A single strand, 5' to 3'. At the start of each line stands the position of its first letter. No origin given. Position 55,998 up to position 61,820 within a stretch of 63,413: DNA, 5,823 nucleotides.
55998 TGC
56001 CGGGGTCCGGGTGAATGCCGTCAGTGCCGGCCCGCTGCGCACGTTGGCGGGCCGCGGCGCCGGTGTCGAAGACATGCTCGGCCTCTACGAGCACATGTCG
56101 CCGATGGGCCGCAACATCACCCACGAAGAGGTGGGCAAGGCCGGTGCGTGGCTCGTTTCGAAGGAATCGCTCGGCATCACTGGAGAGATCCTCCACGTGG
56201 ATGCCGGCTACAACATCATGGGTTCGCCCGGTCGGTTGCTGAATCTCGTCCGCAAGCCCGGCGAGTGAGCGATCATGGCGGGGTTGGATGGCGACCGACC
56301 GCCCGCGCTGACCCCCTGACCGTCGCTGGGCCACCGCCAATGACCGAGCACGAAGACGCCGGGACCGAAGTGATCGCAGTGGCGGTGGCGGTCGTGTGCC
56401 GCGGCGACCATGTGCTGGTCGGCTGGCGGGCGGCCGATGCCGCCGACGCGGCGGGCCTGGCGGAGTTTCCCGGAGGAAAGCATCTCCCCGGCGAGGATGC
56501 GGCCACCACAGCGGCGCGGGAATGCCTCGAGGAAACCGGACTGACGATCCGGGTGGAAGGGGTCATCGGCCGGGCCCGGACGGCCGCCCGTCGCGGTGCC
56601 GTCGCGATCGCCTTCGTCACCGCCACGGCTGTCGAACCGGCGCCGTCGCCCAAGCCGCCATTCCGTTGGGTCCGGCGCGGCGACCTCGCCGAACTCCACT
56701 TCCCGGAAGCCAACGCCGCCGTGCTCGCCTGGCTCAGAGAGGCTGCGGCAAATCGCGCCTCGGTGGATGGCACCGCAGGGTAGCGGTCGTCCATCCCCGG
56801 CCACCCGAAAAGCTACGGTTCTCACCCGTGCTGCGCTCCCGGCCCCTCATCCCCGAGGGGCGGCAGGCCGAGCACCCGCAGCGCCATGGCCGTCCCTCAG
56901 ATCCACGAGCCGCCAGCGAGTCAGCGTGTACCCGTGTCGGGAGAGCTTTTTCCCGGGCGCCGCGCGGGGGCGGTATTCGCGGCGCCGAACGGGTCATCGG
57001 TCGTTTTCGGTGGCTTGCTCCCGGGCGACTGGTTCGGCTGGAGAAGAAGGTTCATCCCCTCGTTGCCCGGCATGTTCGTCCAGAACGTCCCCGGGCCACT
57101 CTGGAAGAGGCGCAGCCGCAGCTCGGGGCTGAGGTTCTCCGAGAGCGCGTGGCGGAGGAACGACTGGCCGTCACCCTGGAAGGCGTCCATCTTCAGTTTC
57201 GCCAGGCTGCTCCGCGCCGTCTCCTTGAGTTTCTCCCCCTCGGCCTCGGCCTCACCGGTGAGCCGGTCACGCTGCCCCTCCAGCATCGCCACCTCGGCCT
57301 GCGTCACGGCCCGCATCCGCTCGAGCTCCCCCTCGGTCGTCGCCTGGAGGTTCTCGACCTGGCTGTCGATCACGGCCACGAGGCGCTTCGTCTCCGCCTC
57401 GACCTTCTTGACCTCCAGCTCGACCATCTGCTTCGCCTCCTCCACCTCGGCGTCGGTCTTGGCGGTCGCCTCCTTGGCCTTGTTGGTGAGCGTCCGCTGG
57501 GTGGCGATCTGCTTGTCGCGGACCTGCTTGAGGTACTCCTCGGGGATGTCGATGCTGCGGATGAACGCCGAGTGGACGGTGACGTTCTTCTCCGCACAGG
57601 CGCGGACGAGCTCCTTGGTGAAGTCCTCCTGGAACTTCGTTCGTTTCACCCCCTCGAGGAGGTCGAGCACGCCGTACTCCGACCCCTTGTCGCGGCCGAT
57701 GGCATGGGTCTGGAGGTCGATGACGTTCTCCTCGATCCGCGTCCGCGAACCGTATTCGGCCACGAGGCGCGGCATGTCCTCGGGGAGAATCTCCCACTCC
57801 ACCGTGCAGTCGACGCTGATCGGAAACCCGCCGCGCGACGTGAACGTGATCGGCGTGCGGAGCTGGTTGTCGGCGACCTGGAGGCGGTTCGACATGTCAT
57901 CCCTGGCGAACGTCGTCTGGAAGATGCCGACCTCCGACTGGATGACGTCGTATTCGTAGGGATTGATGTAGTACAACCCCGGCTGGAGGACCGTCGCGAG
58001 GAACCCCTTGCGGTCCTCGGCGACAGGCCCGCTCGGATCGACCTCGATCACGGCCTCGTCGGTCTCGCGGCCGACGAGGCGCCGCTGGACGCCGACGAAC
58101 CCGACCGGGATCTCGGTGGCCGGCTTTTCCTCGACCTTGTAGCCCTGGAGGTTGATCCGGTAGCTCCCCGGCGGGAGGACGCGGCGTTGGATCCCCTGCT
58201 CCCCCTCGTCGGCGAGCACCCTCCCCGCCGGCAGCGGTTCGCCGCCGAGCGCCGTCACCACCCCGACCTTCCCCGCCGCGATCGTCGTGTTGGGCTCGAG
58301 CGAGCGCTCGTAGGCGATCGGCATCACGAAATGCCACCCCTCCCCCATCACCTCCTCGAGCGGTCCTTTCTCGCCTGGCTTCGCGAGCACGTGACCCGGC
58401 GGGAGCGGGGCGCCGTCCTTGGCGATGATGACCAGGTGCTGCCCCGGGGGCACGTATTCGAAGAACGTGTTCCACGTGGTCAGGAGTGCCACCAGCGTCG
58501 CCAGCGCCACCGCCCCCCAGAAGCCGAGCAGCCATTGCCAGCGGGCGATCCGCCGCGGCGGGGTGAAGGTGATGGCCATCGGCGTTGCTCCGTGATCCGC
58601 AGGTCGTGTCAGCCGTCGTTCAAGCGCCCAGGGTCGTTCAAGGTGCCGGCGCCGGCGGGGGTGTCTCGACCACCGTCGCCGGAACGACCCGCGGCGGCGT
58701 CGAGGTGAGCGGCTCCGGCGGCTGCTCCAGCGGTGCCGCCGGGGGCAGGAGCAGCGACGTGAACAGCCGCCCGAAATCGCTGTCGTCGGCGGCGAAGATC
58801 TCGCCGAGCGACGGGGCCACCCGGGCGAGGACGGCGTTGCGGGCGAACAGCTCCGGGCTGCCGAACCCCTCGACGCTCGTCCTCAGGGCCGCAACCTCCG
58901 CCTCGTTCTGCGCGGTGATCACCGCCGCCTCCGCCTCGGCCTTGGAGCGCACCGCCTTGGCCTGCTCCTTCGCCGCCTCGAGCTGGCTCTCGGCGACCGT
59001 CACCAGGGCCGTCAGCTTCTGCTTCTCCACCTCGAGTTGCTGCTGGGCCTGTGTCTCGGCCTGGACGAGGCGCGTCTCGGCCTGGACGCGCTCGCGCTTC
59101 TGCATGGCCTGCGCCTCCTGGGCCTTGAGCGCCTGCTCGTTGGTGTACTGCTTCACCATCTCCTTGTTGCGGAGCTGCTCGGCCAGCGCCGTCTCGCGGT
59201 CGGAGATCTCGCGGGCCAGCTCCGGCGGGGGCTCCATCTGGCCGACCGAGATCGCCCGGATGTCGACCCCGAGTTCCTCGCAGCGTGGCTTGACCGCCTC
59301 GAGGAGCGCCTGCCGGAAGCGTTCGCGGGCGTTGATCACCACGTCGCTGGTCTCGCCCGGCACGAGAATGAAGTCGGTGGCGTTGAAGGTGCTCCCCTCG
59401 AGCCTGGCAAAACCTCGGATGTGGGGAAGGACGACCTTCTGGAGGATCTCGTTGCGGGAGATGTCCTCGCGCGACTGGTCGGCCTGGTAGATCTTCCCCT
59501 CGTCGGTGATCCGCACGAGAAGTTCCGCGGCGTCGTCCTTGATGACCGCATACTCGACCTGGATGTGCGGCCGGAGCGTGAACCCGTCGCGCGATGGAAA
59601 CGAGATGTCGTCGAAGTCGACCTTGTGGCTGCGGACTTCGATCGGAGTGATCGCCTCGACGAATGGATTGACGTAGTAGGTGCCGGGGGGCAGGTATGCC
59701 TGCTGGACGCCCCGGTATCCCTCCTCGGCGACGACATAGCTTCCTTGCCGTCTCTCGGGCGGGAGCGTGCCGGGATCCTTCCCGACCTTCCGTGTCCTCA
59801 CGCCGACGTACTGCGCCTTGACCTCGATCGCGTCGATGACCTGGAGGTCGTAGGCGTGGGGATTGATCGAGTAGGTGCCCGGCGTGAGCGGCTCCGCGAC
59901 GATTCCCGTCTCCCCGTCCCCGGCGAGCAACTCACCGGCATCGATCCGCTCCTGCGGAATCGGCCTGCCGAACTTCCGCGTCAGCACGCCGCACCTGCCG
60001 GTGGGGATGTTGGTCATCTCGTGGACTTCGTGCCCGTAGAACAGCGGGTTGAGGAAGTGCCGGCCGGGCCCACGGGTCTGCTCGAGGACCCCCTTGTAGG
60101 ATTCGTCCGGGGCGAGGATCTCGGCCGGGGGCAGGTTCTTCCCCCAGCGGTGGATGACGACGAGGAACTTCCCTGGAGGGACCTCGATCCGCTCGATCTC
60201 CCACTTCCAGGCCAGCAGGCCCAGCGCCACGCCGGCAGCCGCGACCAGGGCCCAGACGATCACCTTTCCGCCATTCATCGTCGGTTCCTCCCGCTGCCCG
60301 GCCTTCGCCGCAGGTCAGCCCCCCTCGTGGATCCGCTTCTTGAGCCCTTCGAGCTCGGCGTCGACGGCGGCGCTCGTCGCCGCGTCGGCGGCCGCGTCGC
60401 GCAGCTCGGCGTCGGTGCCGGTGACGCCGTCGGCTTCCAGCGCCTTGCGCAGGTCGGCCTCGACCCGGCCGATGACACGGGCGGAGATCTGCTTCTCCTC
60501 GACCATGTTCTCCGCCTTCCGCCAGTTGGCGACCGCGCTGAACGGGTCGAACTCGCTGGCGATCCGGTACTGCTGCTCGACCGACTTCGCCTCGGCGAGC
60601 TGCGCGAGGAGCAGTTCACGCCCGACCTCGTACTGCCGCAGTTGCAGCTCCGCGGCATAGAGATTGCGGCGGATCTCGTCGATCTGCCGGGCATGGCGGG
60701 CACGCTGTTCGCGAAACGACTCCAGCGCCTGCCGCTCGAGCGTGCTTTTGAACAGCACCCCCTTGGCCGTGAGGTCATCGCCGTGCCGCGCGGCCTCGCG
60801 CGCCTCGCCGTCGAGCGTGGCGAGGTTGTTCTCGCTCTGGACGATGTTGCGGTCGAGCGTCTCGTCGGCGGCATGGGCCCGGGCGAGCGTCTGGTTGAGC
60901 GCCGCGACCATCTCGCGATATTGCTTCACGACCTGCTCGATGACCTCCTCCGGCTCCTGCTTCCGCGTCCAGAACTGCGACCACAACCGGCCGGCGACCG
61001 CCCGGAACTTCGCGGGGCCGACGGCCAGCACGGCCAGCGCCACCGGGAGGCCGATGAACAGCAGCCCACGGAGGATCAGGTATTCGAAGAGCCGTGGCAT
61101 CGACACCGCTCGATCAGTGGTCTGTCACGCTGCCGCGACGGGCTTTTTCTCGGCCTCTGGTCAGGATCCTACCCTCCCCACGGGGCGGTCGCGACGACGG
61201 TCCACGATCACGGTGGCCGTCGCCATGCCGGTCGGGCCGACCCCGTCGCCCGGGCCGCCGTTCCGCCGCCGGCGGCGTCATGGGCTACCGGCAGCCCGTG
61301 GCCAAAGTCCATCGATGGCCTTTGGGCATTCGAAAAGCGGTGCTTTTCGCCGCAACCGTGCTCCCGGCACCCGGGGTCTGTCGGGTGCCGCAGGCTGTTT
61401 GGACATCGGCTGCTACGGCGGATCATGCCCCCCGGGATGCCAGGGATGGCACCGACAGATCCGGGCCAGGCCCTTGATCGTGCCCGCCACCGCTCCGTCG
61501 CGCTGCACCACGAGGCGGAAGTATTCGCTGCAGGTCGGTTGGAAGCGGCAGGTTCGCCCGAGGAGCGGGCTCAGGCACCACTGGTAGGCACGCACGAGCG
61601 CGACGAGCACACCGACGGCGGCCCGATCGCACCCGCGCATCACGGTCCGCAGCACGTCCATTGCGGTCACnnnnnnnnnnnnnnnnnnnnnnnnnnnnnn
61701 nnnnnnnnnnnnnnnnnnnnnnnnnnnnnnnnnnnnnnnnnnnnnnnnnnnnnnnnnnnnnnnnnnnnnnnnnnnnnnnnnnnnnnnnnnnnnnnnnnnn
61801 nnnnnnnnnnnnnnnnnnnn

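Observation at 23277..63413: Interspersed ~125-bp repeat built from five consecutive hairpins, with stems kept by compensatory changes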

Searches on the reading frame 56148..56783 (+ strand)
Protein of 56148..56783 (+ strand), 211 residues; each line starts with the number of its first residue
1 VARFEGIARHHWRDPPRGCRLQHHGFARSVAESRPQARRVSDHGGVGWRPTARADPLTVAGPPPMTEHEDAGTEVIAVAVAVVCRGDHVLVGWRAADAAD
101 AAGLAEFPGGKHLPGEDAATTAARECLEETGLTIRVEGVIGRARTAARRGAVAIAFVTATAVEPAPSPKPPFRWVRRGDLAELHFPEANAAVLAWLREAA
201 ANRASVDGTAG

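Call 13: search_protein_families(library=pfam, proteins=[window:56148-56783:+])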
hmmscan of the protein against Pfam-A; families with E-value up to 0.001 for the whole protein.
window:56148-56783:+ (211 aa): 2 families
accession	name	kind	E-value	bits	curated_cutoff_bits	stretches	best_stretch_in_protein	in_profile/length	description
PF00293.34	NUDIX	-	3.7e-13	50.1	21.1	1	78-196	4-134/134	NUDIX domain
PF14815.12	NUDIX_4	-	6.4e-09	36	35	1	80-194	2-112/113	NUDIX domain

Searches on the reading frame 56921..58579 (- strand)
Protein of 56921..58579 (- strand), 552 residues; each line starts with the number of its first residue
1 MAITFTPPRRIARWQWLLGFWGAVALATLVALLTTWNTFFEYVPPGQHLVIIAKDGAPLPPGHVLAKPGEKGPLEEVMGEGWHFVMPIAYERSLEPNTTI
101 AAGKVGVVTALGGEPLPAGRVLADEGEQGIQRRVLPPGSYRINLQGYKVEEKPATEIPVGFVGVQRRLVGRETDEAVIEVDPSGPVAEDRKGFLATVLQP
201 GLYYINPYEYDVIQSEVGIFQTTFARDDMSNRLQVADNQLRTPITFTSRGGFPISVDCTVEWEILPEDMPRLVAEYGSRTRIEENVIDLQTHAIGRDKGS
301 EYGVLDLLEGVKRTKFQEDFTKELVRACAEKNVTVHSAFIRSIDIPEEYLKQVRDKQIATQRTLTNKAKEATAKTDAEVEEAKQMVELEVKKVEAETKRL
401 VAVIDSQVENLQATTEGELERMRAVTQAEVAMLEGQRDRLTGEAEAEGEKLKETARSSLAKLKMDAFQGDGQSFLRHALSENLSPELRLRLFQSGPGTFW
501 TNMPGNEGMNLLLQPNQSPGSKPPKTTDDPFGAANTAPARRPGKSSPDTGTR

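Call 13: search_protein_families(library=pfam, proteins=[window:56921-58579:-])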
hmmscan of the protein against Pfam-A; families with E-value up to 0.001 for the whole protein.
window:56921-58579:- (552 aa): 2 families
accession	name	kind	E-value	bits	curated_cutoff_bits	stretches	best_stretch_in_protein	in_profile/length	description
PF01145.31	Band_7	-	2.3e-22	80.3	23.6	1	190-377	19-176/176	SPFH domain / Band 7 family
PF18080.7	Gal_mutarotas_3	-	0.00037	21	27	0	332-427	92-189/241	Galactose mutarotase-like fold domain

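Call 25: find_homologous_proteins(query=window:56921-58579:-, max_evalue=1e-30)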
Query window:56921-58579:- (552 aa): 436 proteins with E <= 1e-30 among 8000 candidates; the best 120 are listed.
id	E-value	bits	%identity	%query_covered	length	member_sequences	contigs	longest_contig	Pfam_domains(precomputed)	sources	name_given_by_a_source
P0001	0.0e+0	1241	100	100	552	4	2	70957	PF01145.32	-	-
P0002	0.0e+0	1140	92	100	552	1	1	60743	PF01145.32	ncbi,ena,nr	ncbi:MAG: hypothetical protein EBR86_10440 [Planctomycetia bacterium]|nr:hypothetical protein [Planc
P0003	0.0e+0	1123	90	100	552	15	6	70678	PF01145.32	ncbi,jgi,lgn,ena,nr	ncbi:MAG: hypothetical protein FJ309_16775 [Planctomycetes bacterium]|nr:hypothetical protein [Planc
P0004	0.0e+0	1051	88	93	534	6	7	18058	PF01145.32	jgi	-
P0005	3.8e-286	968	82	95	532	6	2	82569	PF01145.32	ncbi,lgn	-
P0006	1.2e-285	967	83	93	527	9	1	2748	PF01145.32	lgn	-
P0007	1.6e-280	950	82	93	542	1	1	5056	PF01145.32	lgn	-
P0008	5.9e-273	925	78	97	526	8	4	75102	PF01145.32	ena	-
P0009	1.7e-269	913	75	98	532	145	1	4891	PF01145.32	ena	-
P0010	1.5e-267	907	79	93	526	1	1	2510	PF01145.32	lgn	-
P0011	1.5e-264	897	78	95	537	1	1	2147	PF01145.32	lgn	-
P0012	7.7e-264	895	79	92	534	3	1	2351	PF01145.32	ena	-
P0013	2.1e-257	874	75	93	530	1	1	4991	PF01145.32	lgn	-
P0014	2.2e-246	837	71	98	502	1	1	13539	PF01145.32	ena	-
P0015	1.2e-234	798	81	82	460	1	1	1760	PF01145.32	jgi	-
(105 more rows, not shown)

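Call 26: find_encoding_contigs(protein=P0002, flank=10000, max_places=2)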
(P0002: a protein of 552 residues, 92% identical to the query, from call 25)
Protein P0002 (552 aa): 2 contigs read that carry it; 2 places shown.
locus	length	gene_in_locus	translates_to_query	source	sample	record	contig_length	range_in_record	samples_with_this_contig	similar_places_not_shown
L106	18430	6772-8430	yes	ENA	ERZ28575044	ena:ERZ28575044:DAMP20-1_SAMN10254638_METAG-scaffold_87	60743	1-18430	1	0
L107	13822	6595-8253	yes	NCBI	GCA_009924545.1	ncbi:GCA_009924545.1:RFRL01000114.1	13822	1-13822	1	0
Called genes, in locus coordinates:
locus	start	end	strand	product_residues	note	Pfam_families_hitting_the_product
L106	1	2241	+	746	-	?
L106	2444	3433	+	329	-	PF00226:DnaJ, PF01556:DnaJ_C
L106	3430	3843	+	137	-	PF00825:Ribonuclease_P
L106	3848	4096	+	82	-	PF01809:YidD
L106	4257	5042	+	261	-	PF04012:PspA_IM30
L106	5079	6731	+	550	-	PF01145:Band_7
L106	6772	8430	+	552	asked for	PF01145:Band_7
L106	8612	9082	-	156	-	PF00293:NUDIX, PF14815:NUDIX_4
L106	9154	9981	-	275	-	PF00106:adh_short, PF13561:adh_short_C2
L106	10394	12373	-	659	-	PF01839:FG-GAP (faint), PF13517:FG-GAP_3 (weak)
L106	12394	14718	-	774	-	PF00144:Beta-lactamase, PF07075:NamZ_N, PF20732:NamZ_C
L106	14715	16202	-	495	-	PF00474:SSF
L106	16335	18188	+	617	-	PF13580:SIS_2 (weak), PF22645:GKRP_SIS_N, PF01380:SIS (weak), PF01869:BcrAD_BadFG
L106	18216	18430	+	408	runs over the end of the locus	PF07075:NamZ_N, PF20732:NamZ_C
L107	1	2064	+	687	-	PF13089:PP_kinase_N, PF02503:PP_kinase, PF13091:PLDc_2 (faint), PF17941:PP_kinase_C_1, PF13090:PP_kinase_C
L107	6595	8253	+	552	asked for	PF01145:Band_7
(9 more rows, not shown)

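Call 27: find_encoding_contigs(protein=P0003, flank=10000, max_places=3)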
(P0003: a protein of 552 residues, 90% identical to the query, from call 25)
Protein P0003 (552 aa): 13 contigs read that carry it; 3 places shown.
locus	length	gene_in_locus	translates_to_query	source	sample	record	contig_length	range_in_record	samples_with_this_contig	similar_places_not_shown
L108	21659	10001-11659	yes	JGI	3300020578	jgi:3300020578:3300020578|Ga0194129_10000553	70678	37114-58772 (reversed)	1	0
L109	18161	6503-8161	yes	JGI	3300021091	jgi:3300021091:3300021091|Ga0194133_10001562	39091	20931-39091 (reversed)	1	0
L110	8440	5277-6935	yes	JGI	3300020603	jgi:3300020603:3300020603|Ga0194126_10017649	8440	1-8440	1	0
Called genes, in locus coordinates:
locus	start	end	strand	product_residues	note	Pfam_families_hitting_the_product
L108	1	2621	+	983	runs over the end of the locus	PF02347:GDC-P, PF21478:GcvP2_C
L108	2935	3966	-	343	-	PF13542:HTH_Tnp_ISL3, PF01610:DDE_Tnp_ISL3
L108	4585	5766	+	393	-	PF20434:BD-FAE (weak), PF07859:Abhydrolase_3 (faint), PF00326:Peptidase_S9 (weak)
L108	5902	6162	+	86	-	-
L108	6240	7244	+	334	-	-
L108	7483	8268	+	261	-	PF04012:PspA_IM30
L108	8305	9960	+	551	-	PF01145:Band_7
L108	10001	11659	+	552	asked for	PF01145:Band_7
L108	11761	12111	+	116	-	-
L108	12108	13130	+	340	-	PF07963:N_methyl, PF07596:SBP_bac_10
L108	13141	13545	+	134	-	-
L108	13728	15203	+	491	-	PF04174:CP_ATPgrasp_1, PF14403:CP_ATPgrasp_2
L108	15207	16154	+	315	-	PF04168:Alpha-E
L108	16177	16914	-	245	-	PF01507:PAPS_reduct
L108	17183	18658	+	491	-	PF00370:FGGY_N, PF02782:FGGY_C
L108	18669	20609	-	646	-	PF00664:ABC_membrane, PF00005:ABC_tran, PF02463:SMC_N (faint)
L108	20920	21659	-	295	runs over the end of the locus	PF00763:THF_DHG_CYH, PF02882:THF_DHG_CYH_C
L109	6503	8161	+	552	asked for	PF01145:Band_7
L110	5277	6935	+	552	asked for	PF01145:Band_7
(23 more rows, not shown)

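Call 28: find_encoding_contigs(protein=P0005, flank=10000, max_places=2)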
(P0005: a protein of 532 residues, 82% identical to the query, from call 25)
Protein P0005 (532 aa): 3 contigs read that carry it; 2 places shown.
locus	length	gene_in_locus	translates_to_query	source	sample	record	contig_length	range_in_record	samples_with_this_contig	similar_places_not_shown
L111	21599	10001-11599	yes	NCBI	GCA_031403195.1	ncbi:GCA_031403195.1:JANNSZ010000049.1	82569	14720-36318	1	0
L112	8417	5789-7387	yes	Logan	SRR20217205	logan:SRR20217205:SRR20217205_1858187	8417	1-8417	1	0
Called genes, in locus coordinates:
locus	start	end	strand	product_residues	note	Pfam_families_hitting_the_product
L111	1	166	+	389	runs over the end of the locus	PF12802:MarR_2 (faint), PF01047:MarR (weak), PF13412:HTH_24 (weak), PF00480:ROK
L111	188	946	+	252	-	PF23441:SDR, PF00106:adh_short, PF08659:KR, PF13561:adh_short_C2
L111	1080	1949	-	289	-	-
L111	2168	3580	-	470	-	PF03951:Gln-synt_N, PF00120:Gln-synt_C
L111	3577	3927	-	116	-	-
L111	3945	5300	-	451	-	PF00909:Ammonium_transp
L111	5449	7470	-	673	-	PF07973:tRNA_SAD, PF00587:tRNA-synt_2b, PF03129:HGTP_anticodon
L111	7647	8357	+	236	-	PF04012:PspA_IM30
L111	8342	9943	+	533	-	PF01145:Band_7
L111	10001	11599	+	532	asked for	PF01145:Band_7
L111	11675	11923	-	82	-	-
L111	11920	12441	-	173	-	-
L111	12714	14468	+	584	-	PF00515:TPR_1 (faint), PF07719:TPR_2 (faint), PF13174:TPR_6 (faint), PF13181:TPR_8 (faint)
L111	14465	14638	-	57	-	-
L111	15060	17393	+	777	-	PF00515:TPR_1 (faint), PF07719:TPR_2 (faint), PF12895:ANAPC3 (faint), PF13174:TPR_6 (faint), PF13181:TPR_8 (faint), PF13424:TPR_12 (faint), PF13428:TPR_14 (faint), PF13525:YfiO (faint), +2 more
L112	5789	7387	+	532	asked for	PF01145:Band_7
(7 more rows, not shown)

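Call 29: find_encoding_contigs(protein=P0008, flank=10000, max_places=2)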
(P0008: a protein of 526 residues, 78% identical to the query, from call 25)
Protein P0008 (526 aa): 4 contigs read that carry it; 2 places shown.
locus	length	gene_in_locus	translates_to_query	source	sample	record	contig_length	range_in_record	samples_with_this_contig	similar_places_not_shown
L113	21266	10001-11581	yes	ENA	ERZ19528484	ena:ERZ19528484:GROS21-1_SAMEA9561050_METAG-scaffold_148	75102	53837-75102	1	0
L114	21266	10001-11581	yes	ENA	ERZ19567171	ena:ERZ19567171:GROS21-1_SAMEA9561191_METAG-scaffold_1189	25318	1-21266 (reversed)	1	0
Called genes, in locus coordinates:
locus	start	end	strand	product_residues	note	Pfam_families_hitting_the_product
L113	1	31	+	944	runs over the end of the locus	PF28598:PDH_E1_N, PF00456:Transketolase_N (weak), PF17831:PDH_E1_M, PF22613:Transketolase_C_1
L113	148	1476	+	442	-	PF00364:Biotin_lipoyl, PF25984:BSH_YknX (faint), PF02817:E3_binding, PF00198:2-oxoacid_dh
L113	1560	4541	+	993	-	PF16078:2-oxogl_dehyd_N, PF00676:E1_dh, PF02779:Transket_pyr, PF16870:OxoGdeHyase_C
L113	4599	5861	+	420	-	PF00364:Biotin_lipoyl, PF02817:E3_binding, PF00198:2-oxoacid_dh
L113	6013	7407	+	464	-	PF00890:FAD_binding_2 (weak), PF01134:GIDA (weak), PF01262:AlaDh_PNT_C (faint), PF07992:Pyr_redox_2, PF12831:FAD_oxidored, PF13450:NAD_binding_8 (weak), PF00070:Pyr_redox, PF02852:Pyr_redox_dim, +3 more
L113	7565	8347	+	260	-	PF04012:PspA_IM30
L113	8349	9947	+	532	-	PF01145:Band_7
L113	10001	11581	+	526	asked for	PF01145:Band_7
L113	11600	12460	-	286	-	-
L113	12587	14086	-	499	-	PF07394:DUF1501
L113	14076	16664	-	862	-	PF07635:PSCyt1, PF07583:PSCyt2, PF07587:PSD1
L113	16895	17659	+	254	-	PF06439:3keto-disac_hyd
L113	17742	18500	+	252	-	PF02633:Creatininase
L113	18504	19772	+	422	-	PF07690:MFS_1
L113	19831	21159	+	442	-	-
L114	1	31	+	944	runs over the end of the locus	PF28598:PDH_E1_N, PF00456:Transketolase_N (weak), PF17831:PDH_E1_M, PF22613:Transketolase_C_1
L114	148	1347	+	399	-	PF00364:Biotin_lipoyl, PF25984:BSH_YknX (faint), PF02817:E3_binding, PF00198:2-oxoacid_dh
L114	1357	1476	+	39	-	PF00198:2-oxoacid_dh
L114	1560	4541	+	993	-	PF16078:2-oxogl_dehyd_N, PF00676:E1_dh, PF02779:Transket_pyr, PF16870:OxoGdeHyase_C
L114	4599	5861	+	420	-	PF00364:Biotin_lipoyl, PF02817:E3_binding, PF00198:2-oxoacid_dh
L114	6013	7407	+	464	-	PF00890:FAD_binding_2 (weak), PF01134:GIDA (weak), PF01262:AlaDh_PNT_C (faint), PF07992:Pyr_redox_2, PF12831:FAD_oxidored, PF13450:NAD_binding_8 (weak), PF00070:Pyr_redox, PF02852:Pyr_redox_dim, +3 more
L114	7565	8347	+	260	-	PF04012:PspA_IM30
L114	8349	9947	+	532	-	PF01145:Band_7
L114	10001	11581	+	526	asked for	PF01145:Band_7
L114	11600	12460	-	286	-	-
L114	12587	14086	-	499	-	PF07394:DUF1501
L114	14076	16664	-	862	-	PF07635:PSCyt1, PF07583:PSCyt2, PF07587:PSD1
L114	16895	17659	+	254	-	PF06439:3keto-disac_hyd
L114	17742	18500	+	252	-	PF02633:Creatininase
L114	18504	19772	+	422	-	PF07690:MFS_1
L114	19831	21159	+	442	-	-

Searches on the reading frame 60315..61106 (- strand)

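Call 13: search_protein_families(library=pfam, proteins=[window:60315-61106:-])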
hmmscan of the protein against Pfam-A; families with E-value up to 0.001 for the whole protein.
window:60315-61106:- (263 aa): 1 family
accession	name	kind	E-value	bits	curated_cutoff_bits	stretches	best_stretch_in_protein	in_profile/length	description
PF04012.17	PspA_IM30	-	1.2e-13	51.6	33.9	1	50-254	22-216/220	PspA/IM30 family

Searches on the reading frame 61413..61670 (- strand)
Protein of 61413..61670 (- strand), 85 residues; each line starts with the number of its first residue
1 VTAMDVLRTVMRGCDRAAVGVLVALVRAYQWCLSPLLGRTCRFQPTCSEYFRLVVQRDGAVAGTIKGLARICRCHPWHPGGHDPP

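Call 13: search_protein_families(library=pfam, proteins=[window:61413-61670:-])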
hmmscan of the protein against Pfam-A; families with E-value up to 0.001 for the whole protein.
window:61413-61670:- (85 aa): 1 family
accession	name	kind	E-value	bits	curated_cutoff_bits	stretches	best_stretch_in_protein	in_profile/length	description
PF01809.23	YidD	-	2.2e-26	91.8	27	1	21-84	3-66/67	Putative membrane protein insertion efficiency factor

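Call 21: find_encoding_contigs(protein=window:61413-61670:-, flank=10000, max_places=10)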
Protein window:61413-61670:- (85 aa): 1 contig read that carries it; 1 place shown.
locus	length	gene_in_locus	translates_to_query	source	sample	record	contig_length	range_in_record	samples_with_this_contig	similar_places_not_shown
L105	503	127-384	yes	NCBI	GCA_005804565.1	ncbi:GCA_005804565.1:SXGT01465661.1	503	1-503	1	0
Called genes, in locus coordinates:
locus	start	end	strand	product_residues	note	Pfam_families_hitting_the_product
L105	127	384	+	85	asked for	PF01809:YidD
